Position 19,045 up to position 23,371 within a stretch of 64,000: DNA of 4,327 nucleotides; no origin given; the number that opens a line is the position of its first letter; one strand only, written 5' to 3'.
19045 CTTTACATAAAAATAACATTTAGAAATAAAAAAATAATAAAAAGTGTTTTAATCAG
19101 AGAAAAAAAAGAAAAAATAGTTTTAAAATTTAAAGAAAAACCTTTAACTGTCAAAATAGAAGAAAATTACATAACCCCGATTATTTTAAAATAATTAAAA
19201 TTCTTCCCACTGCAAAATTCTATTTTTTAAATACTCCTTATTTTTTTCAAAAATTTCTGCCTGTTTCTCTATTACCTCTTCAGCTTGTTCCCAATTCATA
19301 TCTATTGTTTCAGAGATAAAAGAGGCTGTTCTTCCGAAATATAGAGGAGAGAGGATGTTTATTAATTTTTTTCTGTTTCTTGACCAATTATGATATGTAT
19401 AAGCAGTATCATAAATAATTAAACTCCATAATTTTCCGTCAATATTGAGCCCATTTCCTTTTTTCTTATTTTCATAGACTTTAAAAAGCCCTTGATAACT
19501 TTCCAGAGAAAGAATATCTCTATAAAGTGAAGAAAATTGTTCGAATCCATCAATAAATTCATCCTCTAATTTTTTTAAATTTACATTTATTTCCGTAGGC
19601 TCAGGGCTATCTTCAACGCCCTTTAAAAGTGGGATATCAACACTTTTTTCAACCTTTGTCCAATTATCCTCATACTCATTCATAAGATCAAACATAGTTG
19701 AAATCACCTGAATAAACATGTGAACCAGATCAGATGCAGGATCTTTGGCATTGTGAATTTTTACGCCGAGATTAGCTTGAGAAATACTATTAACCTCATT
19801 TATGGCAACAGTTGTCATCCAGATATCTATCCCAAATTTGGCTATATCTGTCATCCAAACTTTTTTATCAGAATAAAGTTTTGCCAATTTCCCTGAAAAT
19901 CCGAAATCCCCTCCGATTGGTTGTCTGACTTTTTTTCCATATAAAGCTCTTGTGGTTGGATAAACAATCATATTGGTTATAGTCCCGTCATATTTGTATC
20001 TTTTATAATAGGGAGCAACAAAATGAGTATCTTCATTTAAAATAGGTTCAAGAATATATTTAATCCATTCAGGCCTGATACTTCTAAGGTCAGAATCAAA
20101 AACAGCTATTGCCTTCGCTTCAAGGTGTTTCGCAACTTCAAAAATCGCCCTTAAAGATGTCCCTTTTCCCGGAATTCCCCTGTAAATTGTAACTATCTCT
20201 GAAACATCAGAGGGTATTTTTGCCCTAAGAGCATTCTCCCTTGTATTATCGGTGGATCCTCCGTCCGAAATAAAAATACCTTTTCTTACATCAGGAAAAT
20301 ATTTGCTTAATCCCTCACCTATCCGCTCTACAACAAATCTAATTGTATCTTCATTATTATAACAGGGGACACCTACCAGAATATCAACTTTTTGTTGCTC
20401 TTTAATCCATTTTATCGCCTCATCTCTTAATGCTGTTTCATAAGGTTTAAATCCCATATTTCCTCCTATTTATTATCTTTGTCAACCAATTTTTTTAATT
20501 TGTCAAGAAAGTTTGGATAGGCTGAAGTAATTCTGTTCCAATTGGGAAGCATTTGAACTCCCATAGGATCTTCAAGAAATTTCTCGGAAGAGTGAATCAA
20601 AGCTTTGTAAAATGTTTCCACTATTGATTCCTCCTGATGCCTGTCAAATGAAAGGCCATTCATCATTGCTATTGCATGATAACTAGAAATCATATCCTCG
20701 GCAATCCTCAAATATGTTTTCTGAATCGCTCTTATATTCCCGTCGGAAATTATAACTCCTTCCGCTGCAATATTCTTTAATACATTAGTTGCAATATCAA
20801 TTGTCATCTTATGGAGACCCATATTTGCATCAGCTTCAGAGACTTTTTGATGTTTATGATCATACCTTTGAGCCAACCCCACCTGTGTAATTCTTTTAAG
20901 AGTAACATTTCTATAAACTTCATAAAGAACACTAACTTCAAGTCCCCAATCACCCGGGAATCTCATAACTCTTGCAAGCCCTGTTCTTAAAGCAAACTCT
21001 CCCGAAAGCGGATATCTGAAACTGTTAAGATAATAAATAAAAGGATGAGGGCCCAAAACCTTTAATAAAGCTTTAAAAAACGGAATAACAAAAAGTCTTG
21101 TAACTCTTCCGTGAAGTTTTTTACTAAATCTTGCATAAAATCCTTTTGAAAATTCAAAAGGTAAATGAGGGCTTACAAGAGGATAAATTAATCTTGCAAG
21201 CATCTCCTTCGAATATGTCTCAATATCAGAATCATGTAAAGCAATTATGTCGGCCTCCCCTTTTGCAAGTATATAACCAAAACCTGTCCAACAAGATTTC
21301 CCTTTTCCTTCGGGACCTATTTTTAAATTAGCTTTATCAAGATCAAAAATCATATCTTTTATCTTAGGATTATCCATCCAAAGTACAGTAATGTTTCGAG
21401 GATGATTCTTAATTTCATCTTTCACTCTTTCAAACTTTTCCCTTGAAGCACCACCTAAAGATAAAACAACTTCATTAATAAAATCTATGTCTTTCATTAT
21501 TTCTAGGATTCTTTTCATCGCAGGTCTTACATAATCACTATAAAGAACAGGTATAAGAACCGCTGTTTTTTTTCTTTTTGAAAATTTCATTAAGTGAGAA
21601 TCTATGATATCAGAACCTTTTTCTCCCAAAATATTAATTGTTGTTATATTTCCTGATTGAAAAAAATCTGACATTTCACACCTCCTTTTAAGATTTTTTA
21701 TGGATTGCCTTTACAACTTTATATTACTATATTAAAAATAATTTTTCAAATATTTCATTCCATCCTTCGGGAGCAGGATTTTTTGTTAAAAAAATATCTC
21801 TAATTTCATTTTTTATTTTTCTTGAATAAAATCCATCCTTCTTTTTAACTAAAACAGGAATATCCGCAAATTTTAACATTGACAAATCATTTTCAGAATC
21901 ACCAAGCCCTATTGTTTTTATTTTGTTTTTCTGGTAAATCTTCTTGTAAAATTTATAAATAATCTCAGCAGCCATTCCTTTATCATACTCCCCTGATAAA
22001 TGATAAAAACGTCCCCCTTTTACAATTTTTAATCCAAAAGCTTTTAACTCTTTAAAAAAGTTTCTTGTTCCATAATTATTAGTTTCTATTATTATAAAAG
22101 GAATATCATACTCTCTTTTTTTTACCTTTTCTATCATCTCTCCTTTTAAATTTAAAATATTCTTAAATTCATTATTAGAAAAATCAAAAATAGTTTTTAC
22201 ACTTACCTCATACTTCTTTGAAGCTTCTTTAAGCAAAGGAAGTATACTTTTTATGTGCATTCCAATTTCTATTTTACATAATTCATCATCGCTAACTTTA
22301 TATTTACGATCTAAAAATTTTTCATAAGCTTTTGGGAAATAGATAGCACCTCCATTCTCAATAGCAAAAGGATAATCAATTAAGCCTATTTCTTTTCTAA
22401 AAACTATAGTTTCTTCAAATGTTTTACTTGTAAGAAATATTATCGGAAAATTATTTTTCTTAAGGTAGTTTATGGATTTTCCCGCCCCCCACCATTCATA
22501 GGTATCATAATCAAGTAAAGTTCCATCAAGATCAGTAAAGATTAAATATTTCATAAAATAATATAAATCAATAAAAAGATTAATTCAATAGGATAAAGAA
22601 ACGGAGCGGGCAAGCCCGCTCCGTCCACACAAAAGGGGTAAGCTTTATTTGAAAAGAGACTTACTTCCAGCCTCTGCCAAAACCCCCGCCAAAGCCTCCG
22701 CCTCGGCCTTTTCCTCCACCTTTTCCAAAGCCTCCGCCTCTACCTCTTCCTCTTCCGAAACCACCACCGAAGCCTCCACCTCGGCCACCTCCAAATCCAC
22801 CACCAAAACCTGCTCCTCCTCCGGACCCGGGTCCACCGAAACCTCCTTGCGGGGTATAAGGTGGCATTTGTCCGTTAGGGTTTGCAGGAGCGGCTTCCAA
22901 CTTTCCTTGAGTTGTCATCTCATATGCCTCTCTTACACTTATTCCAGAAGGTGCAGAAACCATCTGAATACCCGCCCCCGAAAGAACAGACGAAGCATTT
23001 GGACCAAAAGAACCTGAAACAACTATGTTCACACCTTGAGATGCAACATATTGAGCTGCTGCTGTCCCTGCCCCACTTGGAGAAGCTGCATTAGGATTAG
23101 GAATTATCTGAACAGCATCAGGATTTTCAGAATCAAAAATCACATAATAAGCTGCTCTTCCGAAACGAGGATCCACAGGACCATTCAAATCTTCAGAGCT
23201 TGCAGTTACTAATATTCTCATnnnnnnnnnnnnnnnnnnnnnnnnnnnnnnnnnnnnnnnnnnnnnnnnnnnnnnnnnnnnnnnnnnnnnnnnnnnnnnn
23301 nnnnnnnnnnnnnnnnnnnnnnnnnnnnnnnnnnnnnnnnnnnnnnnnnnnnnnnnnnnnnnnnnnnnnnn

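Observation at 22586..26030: Candidate sigma-54-linked operon: three NifX-like proteins, two with Gly/Arg/aromatic repeat tails, a small Gly-Arg-Tyr protein and a Nox/CoADR-like flavoprotein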

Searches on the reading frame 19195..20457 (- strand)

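Call 3: search_protein_families(library=pfam, proteins=[window:19195-20457:-], max_evalue=0.01)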
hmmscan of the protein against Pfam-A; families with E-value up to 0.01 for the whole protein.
window:19195-20457:- (420 aa): 3 families
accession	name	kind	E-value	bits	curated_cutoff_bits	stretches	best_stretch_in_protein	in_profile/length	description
PF00535.33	Glycos_transf_2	-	1.1e-10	42.1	23.3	1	28-162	2-126/168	Glycosyl transferase family 2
PF21969.2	MGS_GT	-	9.1e-08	32.3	27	1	96-255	74-237/239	Mannosylglycerate synthase, GT domain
PF13641.12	Glyco_tranf_2_3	-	0.0017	18.9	27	1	26-160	3-131/230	Glycosyltransferase like family 2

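Call 4: search_protein_families(library=ncbifam, proteins=[window:19195-20457:-], max_evalue=0.01)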
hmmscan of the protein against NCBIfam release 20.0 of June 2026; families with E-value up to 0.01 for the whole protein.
window:19195-20457:- (420 aa): 3 families
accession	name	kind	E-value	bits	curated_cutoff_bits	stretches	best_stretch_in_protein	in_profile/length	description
NF010496.0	PRK13915.1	equivalog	1.8e-20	73.3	262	1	19-264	26-273/307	glucosyl-3-phosphoglycerate synthase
TIGR03937.1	PgaC_IcaA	equivalog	1.8e-05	23.9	422.3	1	17-140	38-151/407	poly-beta-1,6-N-acetyl-D-glucosamine synthase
TIGR04182.1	glyco_TIGR04182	equivalog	4.9e-05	22.9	325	1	26-147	2-106/293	S-layer glycoprotein N-glycosyltransferase AglJ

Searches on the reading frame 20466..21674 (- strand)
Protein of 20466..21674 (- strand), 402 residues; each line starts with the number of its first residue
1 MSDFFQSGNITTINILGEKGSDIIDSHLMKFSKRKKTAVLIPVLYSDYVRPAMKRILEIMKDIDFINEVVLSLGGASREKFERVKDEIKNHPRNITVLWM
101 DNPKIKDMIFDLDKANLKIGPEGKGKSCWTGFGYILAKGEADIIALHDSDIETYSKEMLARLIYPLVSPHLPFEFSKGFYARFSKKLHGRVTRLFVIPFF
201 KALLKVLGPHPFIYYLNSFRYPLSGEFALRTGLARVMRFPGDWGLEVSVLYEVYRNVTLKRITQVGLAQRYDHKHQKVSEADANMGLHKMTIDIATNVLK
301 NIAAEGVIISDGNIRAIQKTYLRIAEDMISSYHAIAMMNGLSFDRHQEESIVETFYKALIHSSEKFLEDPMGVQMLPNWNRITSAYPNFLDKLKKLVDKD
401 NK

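Call 3: search_protein_families(library=pfam, proteins=[window:20466-21674:-], max_evalue=0.01)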
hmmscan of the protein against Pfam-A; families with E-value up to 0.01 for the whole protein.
window:20466-21674:- (402 aa): 0 families

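Call 4: search_protein_families(library=ncbifam, proteins=[window:20466-21674:-], max_evalue=0.01)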
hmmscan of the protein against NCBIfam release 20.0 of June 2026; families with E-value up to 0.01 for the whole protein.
window:20466-21674:- (402 aa): 2 families
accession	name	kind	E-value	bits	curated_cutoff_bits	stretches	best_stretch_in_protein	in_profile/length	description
NF040724.1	GpgS_Meth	equivalog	7e-101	338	700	1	5-401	3-399/402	glucosyl-3-phosphoglycerate synthase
NF010496.0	PRK13915.1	equivalog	1.3e-20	73.7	262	1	122-306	102-272/307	glucosyl-3-phosphoglycerate synthase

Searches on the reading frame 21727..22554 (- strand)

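Call 3: search_protein_families(library=pfam, proteins=[window:21727-22554:-], max_evalue=0.01)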
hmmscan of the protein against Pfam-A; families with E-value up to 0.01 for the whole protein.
window:21727-22554:- (275 aa): 4 families
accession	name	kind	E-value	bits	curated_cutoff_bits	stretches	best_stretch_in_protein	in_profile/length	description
PF08282.18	Hydrolase_3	-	1.9e-13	51.2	20.9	1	5-237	1-229/255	haloacid dehalogenase-like hydrolase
PF05116.19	S6PP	-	1.5e-05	25.2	20.3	1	2-135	2-134/247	Sucrose-6F-phosphate phosphohydrolase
PF13344.12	Hydrolase_6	-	9.7e-05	22.8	27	1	5-45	1-40/101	Haloacid dehalogenase-like hydrolase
PF00702.32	Hydrolase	-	0.00033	21.5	26.4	0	195-231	155-191/191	haloacid dehalogenase-like hydrolase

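Call 4: search_protein_families(library=ncbifam, proteins=[window:21727-22554:-], max_evalue=0.01)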
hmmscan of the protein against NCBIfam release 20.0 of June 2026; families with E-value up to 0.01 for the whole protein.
window:21727-22554:- (275 aa): 21 families
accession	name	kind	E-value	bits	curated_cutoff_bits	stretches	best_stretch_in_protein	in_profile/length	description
TIGR01486.1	HAD-SF-IIB-MPGP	subfamily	4.1e-64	216.4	164.75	1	4-272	1-256/257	mannosyl-3-phosphoglycerate phosphatase family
NF001218.0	PRK00192.1-5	equivalog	2e-57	194.9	362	1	2-273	4-269/275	mannosyl-3-phosphoglycerate phosphatase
TIGR02461.1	osmo_MPG_phos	equivalog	2e-52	178.6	244.35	1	4-236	1-226/227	mannosyl-3-phosphoglycerate phosphatase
NF001216.0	PRK00192.1-2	equivalog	4.7e-49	167.2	353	1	2-268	6-256/275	mannosyl-3-phosphoglycerate phosphatase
TIGR02463.1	MPGP_rel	hypoth_equivalog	1.2e-46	159.3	282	1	4-237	1-216/216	mannosyl-3-phosphoglycerate phosphatase-related protein YedP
NF001217.0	PRK00192.1-4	equivalog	6.6e-44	150.4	373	1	2-272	8-260/265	mannosyl-3-phosphoglycerate phosphatase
NF002976.0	PRK03669.1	equivalog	1.2e-42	146.2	315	1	3-272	8-267/271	mannosyl-3-phosphoglycerate phosphatase-related protein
NF011072.0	PRK14502.1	equivalog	1.9e-41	142.3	762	1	1-270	415-687/694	bifunctional mannosyl-3-phosphoglycerate synthase/mannosyl-3 phosphoglycerate phosphatase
NF001215.0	PRK00192.1-1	equivalog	9.5e-29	100.4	488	1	5-271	9-257/265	mannosyl-3-phosphoglycerate phosphatase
TIGR01484.1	HAD-SF-IIB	subfamily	1.5e-17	64.4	41.8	1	4-236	1-221/221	HAD-IIB family hydrolase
NF009342.0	PRK12702.1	equivalog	9.3e-14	51.4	596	1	4-151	3-150/302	mannosyl-3-phosphoglycerate phosphatase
TIGR01482.1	SPP-subfamily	subfamily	3.9e-13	49.5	107.15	1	5-237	1-191/225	sucrose-phosphate phosphatase subfamily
TIGR00099.1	Cof-subfamily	subfamily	7.6e-12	45.4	137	1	4-238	1-231/256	Cof-type HAD-IIB family hydrolase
TIGR01487.1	Pglycolate_arch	equivalog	2e-11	44.2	122.75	2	4-95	3-93/215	phosphoglycolate phosphatase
NF002245.0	PRK01158.1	equivalog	4.6e-10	39.2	198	1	4-272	5-228/233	phosphoglycolate phosphatase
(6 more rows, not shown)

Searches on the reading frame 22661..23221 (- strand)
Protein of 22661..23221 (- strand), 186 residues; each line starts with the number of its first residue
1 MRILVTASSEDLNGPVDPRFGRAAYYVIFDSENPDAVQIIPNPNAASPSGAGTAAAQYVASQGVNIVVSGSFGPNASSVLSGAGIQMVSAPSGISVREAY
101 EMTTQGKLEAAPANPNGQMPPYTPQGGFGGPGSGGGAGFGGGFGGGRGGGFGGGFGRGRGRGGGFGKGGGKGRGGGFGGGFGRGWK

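Call 3: search_protein_families(library=pfam, proteins=[window:22661-23221:-], max_evalue=0.01)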
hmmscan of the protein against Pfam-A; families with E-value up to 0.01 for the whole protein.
window:22661-23221:- (186 aa): 1 family
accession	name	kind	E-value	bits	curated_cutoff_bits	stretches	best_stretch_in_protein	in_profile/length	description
PF02579.22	Nitro_FeMo-Co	-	2.3e-17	63.5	26.3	1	13-101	2-90/94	Dinitrogenase iron-molybdenum cofactor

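Call 4: search_protein_families(library=ncbifam, proteins=[window:22661-23221:-], max_evalue=0.01)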
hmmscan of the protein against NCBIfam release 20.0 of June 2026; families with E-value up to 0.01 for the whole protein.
window:22661-23221:- (186 aa): 1 family
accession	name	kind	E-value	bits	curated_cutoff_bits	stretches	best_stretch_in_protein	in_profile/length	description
NF041136.1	MrpORP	equivalog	4e-06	26.4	450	1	13-94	273-351/365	iron-sulfur cluster carrier protein MrpORP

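Call 56: search_solved_structures(query=window:22661-23221:-, max_evalue=0.001, show_alignments=3)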
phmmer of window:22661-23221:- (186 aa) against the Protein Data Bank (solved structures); distinct sequences matched with E-value up to 0.001: 21.
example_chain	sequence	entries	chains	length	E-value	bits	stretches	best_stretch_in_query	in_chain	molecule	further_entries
1eo1_A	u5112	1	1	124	8.7e-18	68.3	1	1-113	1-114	HYPOTHETICAL PROTEIN MTH1175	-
2wfb_A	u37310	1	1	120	4.3e-16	62.8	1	2-116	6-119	PUTATIVE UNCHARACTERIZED PROTEIN ORP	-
1rdu_A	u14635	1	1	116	1.3e-12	51.4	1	2-110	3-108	conserved hypothetical protein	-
6f0t_A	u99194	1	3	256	6.2e-06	29.6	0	39-99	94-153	Pizza6-SFW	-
7zpz_A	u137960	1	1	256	1.3e-05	28.5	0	39-99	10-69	Pizza6-TSR-TSH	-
7zpw_A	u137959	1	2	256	1.6e-05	28.2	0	39-99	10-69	Pizza6-TSK-TSH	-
6qsd_A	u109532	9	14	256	2e-05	27.9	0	39-99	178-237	Pizza6S | Pizza6-S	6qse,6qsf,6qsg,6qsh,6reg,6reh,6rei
7zqg_A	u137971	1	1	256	3.2e-05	27.3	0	39-99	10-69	Pizza6-KSH-TSH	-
7zph_A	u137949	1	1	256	4.9e-05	26.7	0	41-99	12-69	Pizza6-TNK-RSH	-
7zq2_A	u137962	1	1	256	5e-05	26.6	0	39-99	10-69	Pizza6-RSH-TSH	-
6ppb_n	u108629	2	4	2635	0.0001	25.7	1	80-175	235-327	Large tegument protein deneddylase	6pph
7zcj_A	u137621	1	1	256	0.00011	25.6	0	41-99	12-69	Pizza6-TNH-TSH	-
6rej_A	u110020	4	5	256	0.00012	25.4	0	39-99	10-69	Pizza6-SH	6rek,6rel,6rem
3wwa_A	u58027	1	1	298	0.00018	24.8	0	45-99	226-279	Pizza7H protein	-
6f0s_A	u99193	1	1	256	0.0002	24.7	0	38-99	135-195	Pizza6-SYW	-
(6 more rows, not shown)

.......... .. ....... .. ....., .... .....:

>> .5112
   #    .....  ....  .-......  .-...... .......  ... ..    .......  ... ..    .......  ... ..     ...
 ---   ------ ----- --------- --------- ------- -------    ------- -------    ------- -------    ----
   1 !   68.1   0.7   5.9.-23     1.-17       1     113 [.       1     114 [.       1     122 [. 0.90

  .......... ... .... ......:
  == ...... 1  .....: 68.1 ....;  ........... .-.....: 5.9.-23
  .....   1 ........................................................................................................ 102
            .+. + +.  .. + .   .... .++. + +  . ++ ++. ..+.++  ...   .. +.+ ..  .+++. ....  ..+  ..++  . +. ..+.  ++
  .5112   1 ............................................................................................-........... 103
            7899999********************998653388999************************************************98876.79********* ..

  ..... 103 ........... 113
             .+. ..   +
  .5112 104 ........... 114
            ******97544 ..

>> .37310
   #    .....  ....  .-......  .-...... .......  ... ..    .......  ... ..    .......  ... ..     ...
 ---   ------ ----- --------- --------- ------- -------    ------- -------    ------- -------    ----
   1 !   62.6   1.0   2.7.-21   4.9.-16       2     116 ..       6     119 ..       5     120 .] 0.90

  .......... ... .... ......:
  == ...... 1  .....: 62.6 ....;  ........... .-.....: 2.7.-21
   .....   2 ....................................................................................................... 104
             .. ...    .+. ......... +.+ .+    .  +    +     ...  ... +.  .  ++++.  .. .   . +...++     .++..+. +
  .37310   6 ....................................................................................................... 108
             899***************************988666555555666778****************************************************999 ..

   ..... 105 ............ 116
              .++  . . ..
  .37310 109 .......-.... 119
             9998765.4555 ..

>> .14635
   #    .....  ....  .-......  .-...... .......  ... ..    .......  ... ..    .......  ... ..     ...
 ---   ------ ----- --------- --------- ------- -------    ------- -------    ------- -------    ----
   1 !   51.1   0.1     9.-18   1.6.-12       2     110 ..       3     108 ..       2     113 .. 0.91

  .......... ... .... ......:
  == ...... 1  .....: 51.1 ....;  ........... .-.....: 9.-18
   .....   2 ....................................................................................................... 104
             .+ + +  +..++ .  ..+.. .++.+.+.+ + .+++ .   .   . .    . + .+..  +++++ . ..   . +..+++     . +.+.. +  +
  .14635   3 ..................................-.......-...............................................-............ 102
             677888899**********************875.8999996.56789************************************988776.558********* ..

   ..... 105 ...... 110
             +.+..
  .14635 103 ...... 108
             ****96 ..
